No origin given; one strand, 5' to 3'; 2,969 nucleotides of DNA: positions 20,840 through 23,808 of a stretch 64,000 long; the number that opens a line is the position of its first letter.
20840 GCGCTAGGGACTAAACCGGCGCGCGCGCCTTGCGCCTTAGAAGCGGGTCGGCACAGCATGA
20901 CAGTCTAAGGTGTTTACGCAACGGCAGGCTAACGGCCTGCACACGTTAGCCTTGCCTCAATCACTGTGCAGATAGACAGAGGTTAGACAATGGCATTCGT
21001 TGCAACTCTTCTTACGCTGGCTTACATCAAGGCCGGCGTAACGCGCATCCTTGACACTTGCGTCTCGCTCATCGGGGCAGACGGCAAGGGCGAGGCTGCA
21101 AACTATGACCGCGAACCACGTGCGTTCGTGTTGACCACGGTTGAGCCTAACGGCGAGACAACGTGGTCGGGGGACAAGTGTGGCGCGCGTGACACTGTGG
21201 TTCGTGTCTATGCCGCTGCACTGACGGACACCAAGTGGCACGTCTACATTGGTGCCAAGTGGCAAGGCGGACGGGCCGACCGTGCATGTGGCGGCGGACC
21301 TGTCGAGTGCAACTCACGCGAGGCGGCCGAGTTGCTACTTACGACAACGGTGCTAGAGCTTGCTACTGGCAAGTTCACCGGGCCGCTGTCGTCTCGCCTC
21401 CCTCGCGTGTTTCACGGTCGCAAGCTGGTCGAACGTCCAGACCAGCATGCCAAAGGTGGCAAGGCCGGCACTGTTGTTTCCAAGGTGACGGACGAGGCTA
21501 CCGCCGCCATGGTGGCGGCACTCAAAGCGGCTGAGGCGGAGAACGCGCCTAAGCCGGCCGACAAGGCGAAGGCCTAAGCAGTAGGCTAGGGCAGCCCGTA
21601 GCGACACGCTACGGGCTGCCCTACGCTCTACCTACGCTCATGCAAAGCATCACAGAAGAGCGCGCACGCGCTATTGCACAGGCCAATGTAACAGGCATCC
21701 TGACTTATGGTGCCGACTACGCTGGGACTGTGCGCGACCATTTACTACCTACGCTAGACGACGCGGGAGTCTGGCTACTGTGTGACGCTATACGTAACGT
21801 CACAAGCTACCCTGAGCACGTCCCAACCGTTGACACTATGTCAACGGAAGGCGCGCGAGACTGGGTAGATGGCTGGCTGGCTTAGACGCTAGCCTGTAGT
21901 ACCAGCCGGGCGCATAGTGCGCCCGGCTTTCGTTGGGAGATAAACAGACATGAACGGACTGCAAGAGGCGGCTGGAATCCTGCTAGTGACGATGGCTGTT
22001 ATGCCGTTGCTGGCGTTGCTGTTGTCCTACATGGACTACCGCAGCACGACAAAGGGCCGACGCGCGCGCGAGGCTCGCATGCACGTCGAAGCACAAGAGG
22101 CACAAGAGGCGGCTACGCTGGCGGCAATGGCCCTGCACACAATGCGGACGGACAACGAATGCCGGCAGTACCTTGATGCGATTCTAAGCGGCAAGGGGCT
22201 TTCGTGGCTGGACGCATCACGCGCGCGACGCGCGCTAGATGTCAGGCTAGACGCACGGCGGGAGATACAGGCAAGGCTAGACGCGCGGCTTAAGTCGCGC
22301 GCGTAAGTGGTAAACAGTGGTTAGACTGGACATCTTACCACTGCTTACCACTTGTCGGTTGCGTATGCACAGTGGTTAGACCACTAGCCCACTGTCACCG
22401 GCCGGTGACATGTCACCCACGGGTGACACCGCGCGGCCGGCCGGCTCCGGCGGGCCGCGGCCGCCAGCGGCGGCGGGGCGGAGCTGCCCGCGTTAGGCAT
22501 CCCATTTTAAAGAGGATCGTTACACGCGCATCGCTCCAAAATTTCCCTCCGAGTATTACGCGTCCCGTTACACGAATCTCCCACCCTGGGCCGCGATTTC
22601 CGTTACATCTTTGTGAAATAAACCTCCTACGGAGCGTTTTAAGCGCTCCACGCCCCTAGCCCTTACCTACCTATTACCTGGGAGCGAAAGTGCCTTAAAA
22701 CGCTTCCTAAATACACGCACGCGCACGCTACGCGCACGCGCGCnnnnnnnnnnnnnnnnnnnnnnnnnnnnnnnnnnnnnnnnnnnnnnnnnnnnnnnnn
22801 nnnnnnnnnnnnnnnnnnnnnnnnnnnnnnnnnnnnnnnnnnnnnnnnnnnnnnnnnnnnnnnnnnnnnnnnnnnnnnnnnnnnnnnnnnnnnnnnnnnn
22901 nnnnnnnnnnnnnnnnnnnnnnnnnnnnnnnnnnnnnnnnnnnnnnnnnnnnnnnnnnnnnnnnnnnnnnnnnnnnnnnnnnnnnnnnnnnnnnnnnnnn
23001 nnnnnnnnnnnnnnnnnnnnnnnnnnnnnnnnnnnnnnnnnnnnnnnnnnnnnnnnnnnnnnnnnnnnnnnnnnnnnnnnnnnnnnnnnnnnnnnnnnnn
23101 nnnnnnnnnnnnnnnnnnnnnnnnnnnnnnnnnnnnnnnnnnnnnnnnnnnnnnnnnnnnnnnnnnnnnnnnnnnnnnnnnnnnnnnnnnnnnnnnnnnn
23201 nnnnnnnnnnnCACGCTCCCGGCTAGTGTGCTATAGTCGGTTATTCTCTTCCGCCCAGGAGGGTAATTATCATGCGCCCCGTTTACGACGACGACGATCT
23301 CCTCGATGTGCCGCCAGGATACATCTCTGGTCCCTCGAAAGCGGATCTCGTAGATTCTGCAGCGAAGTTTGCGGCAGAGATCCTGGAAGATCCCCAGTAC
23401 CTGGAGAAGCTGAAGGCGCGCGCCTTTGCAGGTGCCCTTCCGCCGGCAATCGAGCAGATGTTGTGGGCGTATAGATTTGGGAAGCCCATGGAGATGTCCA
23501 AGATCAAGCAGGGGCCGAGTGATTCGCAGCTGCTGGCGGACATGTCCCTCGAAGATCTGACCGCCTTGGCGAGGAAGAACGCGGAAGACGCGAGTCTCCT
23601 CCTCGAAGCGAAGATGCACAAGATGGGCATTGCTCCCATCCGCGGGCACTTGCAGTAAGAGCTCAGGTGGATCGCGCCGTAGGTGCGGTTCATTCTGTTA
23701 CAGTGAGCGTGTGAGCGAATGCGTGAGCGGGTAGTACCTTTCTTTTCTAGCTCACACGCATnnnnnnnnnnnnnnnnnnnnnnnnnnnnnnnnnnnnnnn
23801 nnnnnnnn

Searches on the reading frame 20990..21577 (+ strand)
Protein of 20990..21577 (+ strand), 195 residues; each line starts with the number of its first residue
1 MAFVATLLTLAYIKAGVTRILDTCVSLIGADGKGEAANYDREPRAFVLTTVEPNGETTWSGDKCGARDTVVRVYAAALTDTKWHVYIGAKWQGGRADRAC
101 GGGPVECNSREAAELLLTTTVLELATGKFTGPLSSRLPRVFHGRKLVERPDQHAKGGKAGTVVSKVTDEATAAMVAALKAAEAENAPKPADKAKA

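Call 9: search_protein_families(library=pfam, proteins=[window:20990-21577:+], max_evalue=0.01)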
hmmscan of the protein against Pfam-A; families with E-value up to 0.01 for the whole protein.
window:20990-21577:+ (195 aa): 0 families

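Call 10: search_protein_families(library=phrogs, proteins=[window:20990-21577:+], max_evalue=0.01)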
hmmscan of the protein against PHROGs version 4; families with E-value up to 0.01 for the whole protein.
window:20990-21577:+ (195 aa): 0 families

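Call 16: find_related_loci(query=window:20990-21577:+, collection=viral_contigs, flank=10000)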
Query window:20990-21577:+ (195 aa) in viral_contigs; peptide patterns used: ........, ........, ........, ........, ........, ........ (x = any residue, [..] = any of these).
10 stretches matched a pattern, but none encodes a relative of the query by tblastn (E <= 1e-3).

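Call 21: find_encoding_contigs(protein=window:20990-21577:+, flank=10000, max_places=10)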
Protein window:20990-21577:+ (195 aa): 20 contigs read that carry it; 10 places shown.
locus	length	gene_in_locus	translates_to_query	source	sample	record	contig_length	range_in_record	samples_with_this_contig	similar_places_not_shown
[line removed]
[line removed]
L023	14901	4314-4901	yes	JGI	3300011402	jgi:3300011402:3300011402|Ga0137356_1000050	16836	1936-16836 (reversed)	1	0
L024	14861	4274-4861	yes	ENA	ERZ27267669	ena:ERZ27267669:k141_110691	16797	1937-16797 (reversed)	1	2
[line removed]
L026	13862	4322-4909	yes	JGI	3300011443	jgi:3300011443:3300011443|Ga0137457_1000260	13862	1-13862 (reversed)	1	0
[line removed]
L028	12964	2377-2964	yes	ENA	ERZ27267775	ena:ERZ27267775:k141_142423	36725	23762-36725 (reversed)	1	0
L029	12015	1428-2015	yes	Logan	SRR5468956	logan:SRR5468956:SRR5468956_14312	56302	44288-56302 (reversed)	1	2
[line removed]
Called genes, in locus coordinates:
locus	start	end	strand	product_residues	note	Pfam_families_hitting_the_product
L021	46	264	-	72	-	-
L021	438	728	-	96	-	-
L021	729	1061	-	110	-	-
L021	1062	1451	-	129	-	-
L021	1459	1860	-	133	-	-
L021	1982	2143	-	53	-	-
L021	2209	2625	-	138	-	-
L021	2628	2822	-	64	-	-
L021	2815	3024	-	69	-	-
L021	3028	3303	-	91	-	-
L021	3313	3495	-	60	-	-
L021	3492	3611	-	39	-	-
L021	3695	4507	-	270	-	-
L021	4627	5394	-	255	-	-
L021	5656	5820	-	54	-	-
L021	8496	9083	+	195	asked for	-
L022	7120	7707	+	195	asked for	-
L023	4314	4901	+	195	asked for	-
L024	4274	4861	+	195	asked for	-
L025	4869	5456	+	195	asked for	-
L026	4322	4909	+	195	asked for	-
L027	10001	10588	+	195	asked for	-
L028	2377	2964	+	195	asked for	-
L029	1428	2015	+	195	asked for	-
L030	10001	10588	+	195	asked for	-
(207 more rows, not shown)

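Call 28: find_homologous_proteins(query=window:20990-21577:+, max_evalue=0.001)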
Query window:20990-21577:+ (195 aa): 8 proteins with E <= 0.001 among 855 candidates.
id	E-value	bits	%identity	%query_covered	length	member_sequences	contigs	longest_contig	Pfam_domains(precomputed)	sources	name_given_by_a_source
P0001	2.9e-91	322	100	76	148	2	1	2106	-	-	-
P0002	2.5e-80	286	71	98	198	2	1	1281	-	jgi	-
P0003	2.4e-78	280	73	99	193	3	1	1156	-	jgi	jgi:hypothetical protein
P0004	3.2e-63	231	63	98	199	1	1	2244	-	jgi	jgi:hypothetical protein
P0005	4.4e-61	224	61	99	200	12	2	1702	-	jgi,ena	jgi:hypothetical protein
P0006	9.9e-60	219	59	98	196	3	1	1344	-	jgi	-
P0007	7.5e-56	207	59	98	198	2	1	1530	-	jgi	jgi:hypothetical protein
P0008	9.3e-55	203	55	98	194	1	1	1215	-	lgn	-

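Call 29: find_encoding_contigs(protein=P0004, flank=10000, max_places=4)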
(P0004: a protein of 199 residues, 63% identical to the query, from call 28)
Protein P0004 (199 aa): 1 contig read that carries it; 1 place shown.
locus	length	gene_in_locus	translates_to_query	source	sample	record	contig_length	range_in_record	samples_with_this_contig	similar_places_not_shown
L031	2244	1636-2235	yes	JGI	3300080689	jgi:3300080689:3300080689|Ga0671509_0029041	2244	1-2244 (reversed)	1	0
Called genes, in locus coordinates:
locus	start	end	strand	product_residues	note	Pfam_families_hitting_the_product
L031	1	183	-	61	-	?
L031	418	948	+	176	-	-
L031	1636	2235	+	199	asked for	-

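Call 30: find_encoding_contigs(protein=P0005, flank=10000, max_places=6)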
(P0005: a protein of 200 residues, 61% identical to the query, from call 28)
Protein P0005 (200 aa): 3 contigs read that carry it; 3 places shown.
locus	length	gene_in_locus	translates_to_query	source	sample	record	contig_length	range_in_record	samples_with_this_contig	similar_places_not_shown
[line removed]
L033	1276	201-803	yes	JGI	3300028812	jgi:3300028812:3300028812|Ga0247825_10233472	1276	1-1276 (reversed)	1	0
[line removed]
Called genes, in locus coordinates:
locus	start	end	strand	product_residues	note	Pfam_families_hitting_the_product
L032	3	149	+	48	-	?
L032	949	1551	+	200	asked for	-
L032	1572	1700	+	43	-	?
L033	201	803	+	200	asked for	-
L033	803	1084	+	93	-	-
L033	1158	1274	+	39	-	?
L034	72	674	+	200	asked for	-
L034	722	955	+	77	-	-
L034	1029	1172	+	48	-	?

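Call 31: find_encoding_contigs(protein=P0007, flank=10000, max_places=4)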
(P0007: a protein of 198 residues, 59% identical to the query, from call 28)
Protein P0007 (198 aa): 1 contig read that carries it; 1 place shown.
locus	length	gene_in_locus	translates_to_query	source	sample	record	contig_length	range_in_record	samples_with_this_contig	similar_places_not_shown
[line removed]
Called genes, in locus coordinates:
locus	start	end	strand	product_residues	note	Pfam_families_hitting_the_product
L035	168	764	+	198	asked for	-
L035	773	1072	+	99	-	-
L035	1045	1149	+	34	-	-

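Call 54: search_protein_families(library=pfam, proteins=[window:20990-21577:+], max_evalue=5)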
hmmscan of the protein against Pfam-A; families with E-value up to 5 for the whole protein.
window:20990-21577:+ (195 aa): 0 families

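Call 106: predict_structure(alignment_id=A2)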
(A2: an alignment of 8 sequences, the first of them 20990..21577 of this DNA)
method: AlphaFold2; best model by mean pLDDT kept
length: 195 residues; sequences in the alignment: 8
mean_pLDDT: 72.0   pTM: 0.69
mean pLDDT of the five models: 72.0, 71.7, 70.4, 70.3, 70.3
residues with pLDDT >= 90: 16; 70-90: 103; 50-70: 42; < 50: 34
segments of 3 or more residues with pLDDT < 50: 1-8, 155-167, 185-195
pLDDT, mean of each block of 10 residues (from residue 1): 41 81 76 55 80 79 73 87 89 81 86 91 86 89 82 49 47 59 50 43
secondary structure, 60 per line:
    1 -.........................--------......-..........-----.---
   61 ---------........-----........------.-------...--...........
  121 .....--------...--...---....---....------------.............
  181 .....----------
elements in order: H2-26 H35-40 E45-51 E70-77 E83-90 E105-107 H110-125 E145-148 H152-155 H168-185

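Call 110: fold_search(model_id=the predicted structure, library=pdb)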
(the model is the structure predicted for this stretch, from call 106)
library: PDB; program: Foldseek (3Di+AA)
matches with E <= 10: 419; with E <= 0.001: 0
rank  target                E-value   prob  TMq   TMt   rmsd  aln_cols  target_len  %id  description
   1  7pd7_A                1.5e-01  0.18  0.20  0.17  13.7       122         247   16  Crocagin methyl transferase CgnL (released 2022-08-17)
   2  7pd7_D                2.4e-01  0.13  0.18  0.15  14.4       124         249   16  Crocagin methyl transferase CgnL (released 2022-08-17)
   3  3kg9_B                2.7e-01  0.23  0.14  0.10   7.0        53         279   15  Dehydratase domain from CurK module of Curacin polyketide synthase (released 2010-01-19)
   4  7pd7_C                3.2e-01  0.16  0.22  0.18  13.4       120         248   16  Crocagin methyl transferase CgnL (released 2022-08-17)
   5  5tz5_B                4.8e-01  0.16  0.14  0.10   7.0        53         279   15  Crystal Structure of CurK Dehydratase H996F Inactive Mutant (released 2017-01-11)
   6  5tz7_B                5.7e-01  0.15  0.14  0.10   7.0        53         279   15  Crystal Structure of CurK Dehydratase D1169N Inactive Mutant (released 2017-01-11)
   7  5tz5_A                6.4e-01  0.10  0.15  0.10  10.2        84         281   12  Crystal Structure of CurK Dehydratase H996F Inactive Mutant (released 2017-01-11)
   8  3kg9_A                7.2e-01  0.10  0.15  0.10  10.2        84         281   12  Dehydratase domain from CurK module of Curacin polyketide synthase (released 2010-01-19)
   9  4kc5_B                7.2e-01  0.04  0.15  0.06  14.5       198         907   11  Crystal structure of the C-terminal part of RhiE from Burkholderia rhizoxinica (released 2013-09-18)
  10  6i4m_G                8.5e-01  0.12  0.17  0.25  11.5        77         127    9  Crystal Structure of Plasmodium berghei actin II in the Mg-ADP state (released 2019-06-26)
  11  7sb5_B                9.0e-01  0.07  0.12  0.02  15.8        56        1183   11  Structure of OC43 spike in complex with polyclonal Fab3 (Donor 1412) (released 2022-05-04)
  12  2o62_A                9.6e-01  0.14  0.18  0.14   4.3        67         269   13  CRYSTAL STRUCTURE OF A PROTEIN WITH UNKNOWN FUNCTION FROM DUF3598 FAMILY (NPUN_R4044) FROM NOSTOC PUNCTIFORME PCC 7310 (released 2007-02-13)
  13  7wzf                  1.0e+00  0.13  0.15  0.12   6.0        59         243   17  Structural and mechanism analysis of YunM (released 2023-02-22)
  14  5tz7_A                1.0e+00  0.08  0.15  0.11  10.2        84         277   12  Crystal Structure of CurK Dehydratase D1169N Inactive Mutant (released 2017-01-11)
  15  2k4v_MODEL_1_A        1.0e+00  0.06  0.18  0.25   9.2       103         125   14  Solution structure of uncharacterized protein PA1076 from Pseudomonas aeruginosa. Northeast Structural Genomic (released 2008-08-19)
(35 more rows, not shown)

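Call 119: find_related_loci(query=A2, collection=metagenome_contigs, flank=4000)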
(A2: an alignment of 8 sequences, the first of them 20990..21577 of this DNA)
Query A2 (195 aa) in metagenome_contigs; peptide patterns used: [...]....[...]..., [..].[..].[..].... (x = any residue, [..] = any of these).
136 stretches matched a pattern; 6 encode a relative of the query (tblastn E <= 1e-3); 6 distinct loci.
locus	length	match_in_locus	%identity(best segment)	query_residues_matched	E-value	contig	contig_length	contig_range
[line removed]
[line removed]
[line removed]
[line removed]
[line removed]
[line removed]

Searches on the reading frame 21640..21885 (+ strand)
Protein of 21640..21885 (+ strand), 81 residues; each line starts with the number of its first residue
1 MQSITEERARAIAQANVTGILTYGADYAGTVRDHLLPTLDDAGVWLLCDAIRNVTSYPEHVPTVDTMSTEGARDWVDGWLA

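Call 9: search_protein_families(library=pfam, proteins=[window:21640-21885:+], max_evalue=0.01)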
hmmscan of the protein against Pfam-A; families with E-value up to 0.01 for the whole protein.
window:21640-21885:+ (81 aa): 0 families

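Call 10: search_protein_families(library=phrogs, proteins=[window:21640-21885:+], max_evalue=0.01)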
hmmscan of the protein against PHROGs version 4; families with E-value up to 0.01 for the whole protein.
window:21640-21885:+ (81 aa): 0 families

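Call 54: search_protein_families(library=pfam, proteins=[window:21640-21885:+], max_evalue=5)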
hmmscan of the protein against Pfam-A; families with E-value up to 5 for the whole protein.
window:21640-21885:+ (81 aa): 1 family
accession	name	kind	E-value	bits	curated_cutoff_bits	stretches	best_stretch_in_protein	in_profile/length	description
PF03413.25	PepSY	-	0.12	13.2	24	1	4-22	2-20/60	Peptidase propeptide and YPEB domain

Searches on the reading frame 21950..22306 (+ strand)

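Call 9: search_protein_families(library=pfam, proteins=[window:21950-22306:+], max_evalue=0.01)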
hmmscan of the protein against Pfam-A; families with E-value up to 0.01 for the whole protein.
window:21950-22306:+ (118 aa): 0 families

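Call 10: search_protein_families(library=phrogs, proteins=[window:21950-22306:+], max_evalue=0.01)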
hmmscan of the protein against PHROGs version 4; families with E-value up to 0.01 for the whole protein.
window:21950-22306:+ (118 aa): 0 families

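Call 54: search_protein_families(library=pfam, proteins=[window:21950-22306:+], max_evalue=5)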
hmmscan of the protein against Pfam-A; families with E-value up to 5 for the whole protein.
window:21950-22306:+ (118 aa): 2 families
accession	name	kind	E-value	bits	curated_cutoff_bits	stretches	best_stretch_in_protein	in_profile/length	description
PF23961.1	Phage_tail_terminator_9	-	0.021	15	27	1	36-114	57-130/153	Phage neck terminator protein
PF21388.2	SPATA2_PUB-like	-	0.18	11.8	27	1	39-95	127-185/193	Spermatogenesis-associated protein 2, PUB-like domain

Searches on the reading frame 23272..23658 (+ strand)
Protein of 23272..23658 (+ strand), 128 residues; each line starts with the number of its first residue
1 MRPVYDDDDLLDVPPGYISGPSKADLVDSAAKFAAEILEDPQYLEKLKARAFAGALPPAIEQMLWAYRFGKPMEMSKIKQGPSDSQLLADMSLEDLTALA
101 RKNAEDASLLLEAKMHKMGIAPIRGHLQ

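Call 54: search_protein_families(library=pfam, proteins=[window:23272-23658:+], max_evalue=5)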
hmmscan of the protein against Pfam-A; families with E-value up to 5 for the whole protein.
window:23272-23658:+ (128 aa): 1 family
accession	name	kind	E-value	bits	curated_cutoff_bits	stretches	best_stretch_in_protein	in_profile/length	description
PF07862.16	Nif11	-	0.093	13.5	23.8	0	91-109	1-19/48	Nif11 domain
